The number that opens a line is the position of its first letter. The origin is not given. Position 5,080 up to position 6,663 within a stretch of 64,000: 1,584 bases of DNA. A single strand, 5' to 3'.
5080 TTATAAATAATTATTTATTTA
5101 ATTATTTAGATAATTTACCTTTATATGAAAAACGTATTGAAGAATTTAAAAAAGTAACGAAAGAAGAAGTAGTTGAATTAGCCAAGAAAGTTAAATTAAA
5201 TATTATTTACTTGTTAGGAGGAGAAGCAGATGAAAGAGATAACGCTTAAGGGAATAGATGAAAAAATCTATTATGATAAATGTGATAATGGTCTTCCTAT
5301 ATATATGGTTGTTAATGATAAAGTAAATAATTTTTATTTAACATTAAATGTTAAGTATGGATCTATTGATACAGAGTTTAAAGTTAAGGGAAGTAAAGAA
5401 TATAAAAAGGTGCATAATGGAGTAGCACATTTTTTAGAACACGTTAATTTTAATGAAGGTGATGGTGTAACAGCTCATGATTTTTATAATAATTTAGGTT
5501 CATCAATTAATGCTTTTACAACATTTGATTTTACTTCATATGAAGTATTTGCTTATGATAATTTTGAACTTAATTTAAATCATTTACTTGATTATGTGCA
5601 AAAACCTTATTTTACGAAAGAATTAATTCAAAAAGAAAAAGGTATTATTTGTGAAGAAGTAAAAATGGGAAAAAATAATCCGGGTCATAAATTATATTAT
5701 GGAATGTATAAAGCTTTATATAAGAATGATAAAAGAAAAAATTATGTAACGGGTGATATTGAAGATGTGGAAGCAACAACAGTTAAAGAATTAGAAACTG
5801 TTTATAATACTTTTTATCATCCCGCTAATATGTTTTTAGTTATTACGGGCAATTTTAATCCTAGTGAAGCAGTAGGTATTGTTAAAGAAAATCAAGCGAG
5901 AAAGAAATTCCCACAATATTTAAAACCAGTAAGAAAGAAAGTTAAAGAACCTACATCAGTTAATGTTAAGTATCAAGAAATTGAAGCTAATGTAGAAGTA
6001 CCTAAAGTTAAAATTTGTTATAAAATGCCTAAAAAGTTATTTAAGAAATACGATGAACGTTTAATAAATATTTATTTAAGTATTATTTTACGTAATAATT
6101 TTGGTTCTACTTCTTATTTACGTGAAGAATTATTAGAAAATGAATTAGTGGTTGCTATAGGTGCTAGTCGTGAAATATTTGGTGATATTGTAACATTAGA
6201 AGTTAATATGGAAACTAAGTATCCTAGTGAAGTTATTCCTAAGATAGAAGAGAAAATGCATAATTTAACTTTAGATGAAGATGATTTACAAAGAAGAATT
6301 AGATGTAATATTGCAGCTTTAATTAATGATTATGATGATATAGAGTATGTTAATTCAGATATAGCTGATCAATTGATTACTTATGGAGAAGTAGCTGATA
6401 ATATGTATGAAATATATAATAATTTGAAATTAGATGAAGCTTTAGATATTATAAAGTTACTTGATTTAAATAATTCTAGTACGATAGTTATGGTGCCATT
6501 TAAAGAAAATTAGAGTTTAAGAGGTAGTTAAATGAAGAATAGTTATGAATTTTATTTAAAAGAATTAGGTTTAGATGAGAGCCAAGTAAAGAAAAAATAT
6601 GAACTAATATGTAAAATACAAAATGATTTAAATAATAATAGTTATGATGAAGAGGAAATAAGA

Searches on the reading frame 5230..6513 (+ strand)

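Call 90: search_protein_families(library=pfam, proteins=[window:5230-6513:+], max_evalue=0.0001)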
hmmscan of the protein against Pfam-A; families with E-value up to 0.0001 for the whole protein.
window:5230-6513:+ (427 aa): 2 families
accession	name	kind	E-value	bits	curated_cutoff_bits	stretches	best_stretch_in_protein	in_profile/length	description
PF00675.25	Peptidase_M16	-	2e-14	54.2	22.3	1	54-171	22-143/149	Insulinase (Peptidase family M16)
PF05193.26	Peptidase_M16_C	-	5.5e-13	49.6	23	1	184-347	3-165/181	Peptidase M16 inactive domain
